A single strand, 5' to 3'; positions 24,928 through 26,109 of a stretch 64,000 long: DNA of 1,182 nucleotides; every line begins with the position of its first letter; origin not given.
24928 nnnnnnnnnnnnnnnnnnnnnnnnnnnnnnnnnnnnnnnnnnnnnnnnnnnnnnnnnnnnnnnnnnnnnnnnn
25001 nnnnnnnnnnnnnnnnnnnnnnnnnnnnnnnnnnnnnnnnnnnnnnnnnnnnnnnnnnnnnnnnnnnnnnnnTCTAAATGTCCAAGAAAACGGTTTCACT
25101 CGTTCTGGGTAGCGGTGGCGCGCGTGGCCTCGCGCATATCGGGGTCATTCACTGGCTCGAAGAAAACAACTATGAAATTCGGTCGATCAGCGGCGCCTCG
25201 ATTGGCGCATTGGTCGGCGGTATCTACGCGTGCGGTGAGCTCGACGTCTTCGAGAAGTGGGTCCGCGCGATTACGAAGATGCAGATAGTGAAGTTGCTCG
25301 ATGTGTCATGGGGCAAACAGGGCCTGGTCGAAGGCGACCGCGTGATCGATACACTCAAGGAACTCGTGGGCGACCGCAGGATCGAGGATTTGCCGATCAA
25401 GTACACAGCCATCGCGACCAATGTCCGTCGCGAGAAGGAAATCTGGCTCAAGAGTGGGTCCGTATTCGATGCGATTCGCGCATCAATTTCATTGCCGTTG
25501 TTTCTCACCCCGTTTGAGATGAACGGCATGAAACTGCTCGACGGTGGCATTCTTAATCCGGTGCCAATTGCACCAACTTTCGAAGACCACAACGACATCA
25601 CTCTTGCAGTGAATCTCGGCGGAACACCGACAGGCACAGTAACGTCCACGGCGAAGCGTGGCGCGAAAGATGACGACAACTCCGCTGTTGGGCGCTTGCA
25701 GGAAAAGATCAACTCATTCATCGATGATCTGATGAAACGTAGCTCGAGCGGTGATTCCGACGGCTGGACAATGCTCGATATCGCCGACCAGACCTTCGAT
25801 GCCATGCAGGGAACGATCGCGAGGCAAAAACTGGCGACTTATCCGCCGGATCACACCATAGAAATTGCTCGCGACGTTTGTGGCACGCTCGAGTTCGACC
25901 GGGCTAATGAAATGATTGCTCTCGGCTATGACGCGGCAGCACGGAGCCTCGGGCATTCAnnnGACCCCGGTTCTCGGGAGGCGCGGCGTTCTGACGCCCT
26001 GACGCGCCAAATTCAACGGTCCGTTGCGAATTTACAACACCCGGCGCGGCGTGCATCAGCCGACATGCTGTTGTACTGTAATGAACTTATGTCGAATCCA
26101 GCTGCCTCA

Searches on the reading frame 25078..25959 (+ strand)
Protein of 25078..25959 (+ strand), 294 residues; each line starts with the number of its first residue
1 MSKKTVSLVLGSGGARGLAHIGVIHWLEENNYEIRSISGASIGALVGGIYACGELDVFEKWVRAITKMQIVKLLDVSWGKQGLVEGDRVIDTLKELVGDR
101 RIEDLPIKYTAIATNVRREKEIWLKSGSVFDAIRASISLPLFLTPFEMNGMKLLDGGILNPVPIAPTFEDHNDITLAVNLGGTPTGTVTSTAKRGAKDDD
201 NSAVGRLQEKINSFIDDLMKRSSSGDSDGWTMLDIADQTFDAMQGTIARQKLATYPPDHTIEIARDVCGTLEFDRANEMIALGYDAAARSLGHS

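Call 42: find_encoding_contigs(protein=window:25078-25959:+, flank=10000, max_places=6)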
Protein window:25078-25959:+ (294 aa): 17 contigs read that carry it; 6 places shown.
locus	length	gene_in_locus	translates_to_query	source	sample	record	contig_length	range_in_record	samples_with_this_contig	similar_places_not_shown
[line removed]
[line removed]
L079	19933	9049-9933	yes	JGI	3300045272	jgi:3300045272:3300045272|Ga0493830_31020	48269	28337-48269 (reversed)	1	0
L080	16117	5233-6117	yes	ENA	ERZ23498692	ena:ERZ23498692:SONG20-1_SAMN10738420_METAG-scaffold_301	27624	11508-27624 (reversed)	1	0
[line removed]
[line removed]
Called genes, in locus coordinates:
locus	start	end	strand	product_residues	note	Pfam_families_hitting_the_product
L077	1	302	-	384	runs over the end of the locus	PF04055:Radical_SAM, PF06969:HemN_C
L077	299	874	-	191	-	PF01725:Ham1p_like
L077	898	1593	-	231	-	PF01138:RNase_PH, PF03725:RNase_PH_C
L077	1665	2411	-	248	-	PF13672:PP2C_2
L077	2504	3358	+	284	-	PF03755:YicC-like_N, PF08340:YicC-like_C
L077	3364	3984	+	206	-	PF00625:Guanylate_kin, PF13671:AAA_33 (faint)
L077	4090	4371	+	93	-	PF01192:RNA_pol_Rpb6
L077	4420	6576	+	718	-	PF13328:HD_4, PF01966:HD, PF04607:RelA_SpoT, PF02824:TGS, PF19296:RelA_AH, PF28438:RelA_RIS, PF13291:ACT_4, PF22629:ACT_AHAS_ss, +1 more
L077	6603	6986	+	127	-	PF01042:Ribonuc_L-PSP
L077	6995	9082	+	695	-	PF17191:RecG_wedge, PF01336:tRNA_anti-codon, PF00270:DEAD, PF04851:ResIII, PF00271:Helicase_C, PF22590:Cas3-like_C_2 (weak), PF19833:RecG_dom3_C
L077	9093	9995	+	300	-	PF01040:UbiA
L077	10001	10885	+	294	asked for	PF01734:Patatin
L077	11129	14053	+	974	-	PF07715:Plug, PF00593:TonB_dep_Rec_b-barrel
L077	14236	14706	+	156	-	PF01381:HTH_3, PF13443:HTH_26 (weak), PF13560:HTH_31 (weak)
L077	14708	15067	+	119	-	-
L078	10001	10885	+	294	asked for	PF01734:Patatin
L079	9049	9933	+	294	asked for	PF01734:Patatin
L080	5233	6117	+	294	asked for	PF01734:Patatin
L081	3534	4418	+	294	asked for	PF01734:Patatin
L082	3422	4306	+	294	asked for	PF01734:Patatin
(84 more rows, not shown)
